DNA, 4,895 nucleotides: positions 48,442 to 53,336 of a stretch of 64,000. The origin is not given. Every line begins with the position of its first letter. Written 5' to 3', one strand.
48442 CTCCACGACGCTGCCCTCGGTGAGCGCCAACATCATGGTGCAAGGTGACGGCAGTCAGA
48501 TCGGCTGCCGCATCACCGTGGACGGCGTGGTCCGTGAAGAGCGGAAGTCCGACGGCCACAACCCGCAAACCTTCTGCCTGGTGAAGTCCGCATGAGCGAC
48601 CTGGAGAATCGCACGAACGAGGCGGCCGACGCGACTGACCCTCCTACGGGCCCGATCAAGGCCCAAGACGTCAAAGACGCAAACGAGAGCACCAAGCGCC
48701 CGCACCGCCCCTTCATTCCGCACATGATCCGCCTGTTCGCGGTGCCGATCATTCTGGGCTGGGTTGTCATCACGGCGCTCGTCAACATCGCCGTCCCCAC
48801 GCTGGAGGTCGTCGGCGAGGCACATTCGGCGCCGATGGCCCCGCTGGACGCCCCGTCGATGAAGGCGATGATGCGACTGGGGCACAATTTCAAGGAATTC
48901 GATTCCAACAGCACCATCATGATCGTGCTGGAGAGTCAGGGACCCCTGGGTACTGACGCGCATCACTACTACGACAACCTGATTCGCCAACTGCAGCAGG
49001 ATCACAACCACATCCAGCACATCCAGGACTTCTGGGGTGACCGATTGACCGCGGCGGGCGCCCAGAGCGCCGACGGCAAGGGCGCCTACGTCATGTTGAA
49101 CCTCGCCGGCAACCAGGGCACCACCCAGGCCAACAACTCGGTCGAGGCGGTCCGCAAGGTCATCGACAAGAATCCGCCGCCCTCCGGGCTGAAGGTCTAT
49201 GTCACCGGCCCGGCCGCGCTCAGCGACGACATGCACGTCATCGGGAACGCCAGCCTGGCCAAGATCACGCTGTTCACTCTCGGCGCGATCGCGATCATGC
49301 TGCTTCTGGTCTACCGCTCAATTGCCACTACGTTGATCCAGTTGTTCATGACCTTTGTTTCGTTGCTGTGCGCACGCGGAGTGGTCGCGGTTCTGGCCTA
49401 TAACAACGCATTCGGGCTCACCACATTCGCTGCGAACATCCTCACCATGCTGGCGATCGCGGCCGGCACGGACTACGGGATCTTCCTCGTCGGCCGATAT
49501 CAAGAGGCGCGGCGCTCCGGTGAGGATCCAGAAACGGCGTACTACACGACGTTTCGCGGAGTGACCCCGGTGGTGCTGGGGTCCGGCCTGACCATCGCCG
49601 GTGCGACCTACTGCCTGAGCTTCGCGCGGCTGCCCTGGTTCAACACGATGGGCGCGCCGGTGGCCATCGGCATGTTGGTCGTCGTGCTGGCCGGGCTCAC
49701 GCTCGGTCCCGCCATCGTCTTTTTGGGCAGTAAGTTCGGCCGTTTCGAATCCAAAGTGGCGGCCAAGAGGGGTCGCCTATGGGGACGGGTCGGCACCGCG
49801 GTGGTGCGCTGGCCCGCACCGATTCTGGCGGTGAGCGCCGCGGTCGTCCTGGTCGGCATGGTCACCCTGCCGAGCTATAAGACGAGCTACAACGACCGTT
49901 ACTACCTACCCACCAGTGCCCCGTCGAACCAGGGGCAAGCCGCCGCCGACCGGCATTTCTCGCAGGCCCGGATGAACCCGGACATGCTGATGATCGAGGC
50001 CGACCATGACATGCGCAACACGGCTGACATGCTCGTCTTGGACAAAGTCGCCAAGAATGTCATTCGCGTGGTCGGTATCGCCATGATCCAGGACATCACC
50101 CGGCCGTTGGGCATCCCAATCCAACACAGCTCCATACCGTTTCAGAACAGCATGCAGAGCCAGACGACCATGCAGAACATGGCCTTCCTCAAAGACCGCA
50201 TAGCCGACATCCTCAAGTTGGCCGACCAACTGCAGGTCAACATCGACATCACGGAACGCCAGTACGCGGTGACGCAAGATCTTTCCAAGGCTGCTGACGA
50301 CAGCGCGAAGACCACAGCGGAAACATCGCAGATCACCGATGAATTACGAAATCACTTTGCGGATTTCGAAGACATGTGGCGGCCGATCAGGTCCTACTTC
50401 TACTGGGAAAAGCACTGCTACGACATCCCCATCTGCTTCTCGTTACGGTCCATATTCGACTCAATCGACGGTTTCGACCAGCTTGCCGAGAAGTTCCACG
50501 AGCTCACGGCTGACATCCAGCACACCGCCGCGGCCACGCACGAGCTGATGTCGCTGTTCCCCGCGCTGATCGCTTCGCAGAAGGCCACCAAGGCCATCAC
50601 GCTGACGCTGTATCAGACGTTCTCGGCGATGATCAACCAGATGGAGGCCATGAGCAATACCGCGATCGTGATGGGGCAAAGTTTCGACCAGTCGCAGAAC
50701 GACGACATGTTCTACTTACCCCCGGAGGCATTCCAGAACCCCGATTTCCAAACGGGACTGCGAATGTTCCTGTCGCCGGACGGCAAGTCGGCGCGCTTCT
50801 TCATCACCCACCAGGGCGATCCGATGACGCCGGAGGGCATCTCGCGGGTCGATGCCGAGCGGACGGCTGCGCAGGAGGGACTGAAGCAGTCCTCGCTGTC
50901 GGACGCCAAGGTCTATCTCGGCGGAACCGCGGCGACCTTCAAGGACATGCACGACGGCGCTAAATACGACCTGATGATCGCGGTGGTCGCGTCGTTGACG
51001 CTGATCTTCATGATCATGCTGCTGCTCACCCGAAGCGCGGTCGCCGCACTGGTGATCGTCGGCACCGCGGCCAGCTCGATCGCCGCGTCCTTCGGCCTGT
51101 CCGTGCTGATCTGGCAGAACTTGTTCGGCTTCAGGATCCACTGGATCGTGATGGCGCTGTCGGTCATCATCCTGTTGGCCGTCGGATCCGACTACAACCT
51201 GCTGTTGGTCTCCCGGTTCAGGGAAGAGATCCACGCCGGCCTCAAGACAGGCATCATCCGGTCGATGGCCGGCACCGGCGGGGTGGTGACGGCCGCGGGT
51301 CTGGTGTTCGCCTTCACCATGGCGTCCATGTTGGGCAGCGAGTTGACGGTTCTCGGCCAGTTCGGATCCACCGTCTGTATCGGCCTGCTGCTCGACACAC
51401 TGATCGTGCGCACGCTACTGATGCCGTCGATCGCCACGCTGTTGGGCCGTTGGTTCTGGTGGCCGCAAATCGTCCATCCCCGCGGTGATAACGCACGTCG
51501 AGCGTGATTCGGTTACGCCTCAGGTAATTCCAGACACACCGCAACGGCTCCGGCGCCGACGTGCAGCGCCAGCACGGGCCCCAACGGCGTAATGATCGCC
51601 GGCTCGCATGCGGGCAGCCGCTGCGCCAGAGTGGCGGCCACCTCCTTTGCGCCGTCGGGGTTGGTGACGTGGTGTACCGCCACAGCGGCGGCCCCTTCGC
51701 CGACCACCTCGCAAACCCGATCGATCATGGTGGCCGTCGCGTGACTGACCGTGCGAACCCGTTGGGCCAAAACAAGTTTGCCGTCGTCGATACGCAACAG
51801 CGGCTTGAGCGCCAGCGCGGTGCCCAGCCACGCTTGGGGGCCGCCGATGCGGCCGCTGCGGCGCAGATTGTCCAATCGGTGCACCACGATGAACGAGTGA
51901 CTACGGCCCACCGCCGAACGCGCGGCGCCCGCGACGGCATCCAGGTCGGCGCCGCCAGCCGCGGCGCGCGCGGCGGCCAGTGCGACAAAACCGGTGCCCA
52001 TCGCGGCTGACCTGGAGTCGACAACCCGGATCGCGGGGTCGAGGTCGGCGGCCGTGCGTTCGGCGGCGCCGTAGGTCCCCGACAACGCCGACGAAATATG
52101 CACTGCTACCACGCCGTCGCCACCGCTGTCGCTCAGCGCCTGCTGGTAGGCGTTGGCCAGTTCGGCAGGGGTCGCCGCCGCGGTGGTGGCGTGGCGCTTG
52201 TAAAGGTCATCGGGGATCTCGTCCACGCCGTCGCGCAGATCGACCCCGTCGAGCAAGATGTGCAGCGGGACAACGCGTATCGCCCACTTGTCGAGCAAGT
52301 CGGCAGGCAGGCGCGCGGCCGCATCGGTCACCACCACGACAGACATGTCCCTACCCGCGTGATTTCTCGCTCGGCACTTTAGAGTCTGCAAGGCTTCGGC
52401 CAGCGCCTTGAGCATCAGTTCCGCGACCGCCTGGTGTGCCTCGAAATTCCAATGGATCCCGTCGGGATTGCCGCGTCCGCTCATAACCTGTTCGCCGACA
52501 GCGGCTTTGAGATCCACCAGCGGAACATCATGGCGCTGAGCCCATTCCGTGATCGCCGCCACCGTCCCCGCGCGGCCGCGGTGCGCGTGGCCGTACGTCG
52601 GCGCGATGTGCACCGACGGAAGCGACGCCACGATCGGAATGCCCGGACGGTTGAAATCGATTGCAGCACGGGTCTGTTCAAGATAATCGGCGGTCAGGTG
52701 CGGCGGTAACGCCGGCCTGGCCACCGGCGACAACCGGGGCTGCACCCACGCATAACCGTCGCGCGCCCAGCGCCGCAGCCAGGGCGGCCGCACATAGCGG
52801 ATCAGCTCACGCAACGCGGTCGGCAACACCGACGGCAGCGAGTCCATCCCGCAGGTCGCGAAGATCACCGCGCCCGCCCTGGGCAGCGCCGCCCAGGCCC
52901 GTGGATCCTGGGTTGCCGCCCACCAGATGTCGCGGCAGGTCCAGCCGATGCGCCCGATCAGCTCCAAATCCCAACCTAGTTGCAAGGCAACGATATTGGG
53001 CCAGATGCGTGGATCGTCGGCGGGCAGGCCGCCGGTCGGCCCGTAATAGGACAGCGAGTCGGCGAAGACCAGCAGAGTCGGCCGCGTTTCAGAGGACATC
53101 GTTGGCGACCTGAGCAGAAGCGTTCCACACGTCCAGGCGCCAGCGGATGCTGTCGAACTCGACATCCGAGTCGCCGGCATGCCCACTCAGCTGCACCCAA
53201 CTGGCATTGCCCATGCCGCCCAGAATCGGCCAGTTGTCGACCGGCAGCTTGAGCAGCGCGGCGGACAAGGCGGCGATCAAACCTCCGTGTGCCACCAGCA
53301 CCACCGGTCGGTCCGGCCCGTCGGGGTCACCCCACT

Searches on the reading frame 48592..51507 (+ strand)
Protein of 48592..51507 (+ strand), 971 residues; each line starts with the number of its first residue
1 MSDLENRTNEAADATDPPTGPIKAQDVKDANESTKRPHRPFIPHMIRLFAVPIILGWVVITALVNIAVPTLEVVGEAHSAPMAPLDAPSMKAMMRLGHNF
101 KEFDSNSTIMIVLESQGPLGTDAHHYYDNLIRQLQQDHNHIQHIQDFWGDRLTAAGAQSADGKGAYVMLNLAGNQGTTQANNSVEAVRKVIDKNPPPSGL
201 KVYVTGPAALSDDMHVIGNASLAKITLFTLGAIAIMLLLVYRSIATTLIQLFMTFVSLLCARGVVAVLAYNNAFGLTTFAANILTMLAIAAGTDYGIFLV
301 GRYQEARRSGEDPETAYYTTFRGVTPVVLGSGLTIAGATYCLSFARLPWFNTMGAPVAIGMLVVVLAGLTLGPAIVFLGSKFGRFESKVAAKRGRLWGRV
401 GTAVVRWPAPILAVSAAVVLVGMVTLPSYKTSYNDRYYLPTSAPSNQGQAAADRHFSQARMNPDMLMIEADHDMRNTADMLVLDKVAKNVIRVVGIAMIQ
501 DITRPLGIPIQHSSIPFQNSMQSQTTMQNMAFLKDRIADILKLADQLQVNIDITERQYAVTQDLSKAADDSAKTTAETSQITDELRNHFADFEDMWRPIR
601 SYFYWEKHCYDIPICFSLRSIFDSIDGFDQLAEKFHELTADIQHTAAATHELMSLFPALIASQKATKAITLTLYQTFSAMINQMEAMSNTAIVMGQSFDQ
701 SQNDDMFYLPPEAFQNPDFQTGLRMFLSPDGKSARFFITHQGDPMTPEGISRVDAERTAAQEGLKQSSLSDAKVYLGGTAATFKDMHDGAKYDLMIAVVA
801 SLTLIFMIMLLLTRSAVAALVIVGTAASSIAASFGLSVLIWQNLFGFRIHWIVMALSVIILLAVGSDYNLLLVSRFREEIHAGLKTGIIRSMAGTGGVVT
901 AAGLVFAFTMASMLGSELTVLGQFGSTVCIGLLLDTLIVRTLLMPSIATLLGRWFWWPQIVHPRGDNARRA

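Call 26: search_protein_families(library=pfam, proteins=[window:48592-51507:+], max_evalue=0.001)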
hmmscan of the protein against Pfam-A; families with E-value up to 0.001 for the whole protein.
window:48592-51507:+ (971 aa): 1 family
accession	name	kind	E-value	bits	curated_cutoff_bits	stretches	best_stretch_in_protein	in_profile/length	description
PF03176.21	MMPL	-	5.8e-202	670.2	20.5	2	82-411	2-333/333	MMPL family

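Call 40: find_encoding_contigs(protein=window:48592-51507:+, flank=10000, max_places=4)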
Protein window:48592-51507:+ (971 aa): 2 contigs read that carry it; 2 places shown.
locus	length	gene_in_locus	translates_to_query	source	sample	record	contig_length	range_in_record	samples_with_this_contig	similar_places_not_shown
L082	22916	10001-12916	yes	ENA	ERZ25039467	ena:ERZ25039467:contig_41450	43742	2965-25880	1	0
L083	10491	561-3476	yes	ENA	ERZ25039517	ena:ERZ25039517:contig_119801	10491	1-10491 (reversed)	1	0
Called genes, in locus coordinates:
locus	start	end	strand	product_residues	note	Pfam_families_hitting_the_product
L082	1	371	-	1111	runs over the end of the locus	?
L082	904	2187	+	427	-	PF00668:Condensation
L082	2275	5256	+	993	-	PF03176:MMPL, PF12349:Sterol-sensing (faint), PF03176:MMPL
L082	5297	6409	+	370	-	PF08237:PE-PPE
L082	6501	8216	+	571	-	PF00501:AMP-binding, PF23024:AMP-dom_DIP2-like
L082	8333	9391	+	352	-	PF19328:DAP_DH_C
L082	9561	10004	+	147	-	PF05423:Mycobact_memb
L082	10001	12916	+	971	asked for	PF03176:MMPL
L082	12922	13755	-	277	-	PF02645:DegV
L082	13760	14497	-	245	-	PF13472:Lipase_GDSL_2 (weak)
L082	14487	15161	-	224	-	PF00300:His_Phos_1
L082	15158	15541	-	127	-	PF02410:RsfS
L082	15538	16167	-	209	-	PF01467:CTP_transf_like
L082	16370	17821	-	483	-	PF05762:VWA_CoxE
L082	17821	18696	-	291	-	PF13191:AAA_16 (weak), PF00004:AAA, PF07724:AAA_2 (weak), PF07728:AAA_5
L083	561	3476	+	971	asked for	PF03176:MMPL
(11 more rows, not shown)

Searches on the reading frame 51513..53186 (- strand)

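Call 26: search_protein_families(library=pfam, proteins=[window:51513-53186:-], max_evalue=0.001)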
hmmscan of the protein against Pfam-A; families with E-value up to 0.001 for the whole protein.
window:51513-53186:- (557 aa): 3 families
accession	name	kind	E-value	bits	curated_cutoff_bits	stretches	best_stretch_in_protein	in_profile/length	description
PF02645.21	DegV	-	1.9e-73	247.7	27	1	283-552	2-277/280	Uncharacterised protein, DegV family COG1307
PF13472.12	Lipase_GDSL_2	-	1.1e-05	26.5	32.9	1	43-253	4-178/178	GDSL-like Lipase/Acylhydrolase family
PF00657.28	Lipase_GDSL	-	0.00078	20.1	23.6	0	168-257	110-207/208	GDSL-like Lipase/Acylhydrolase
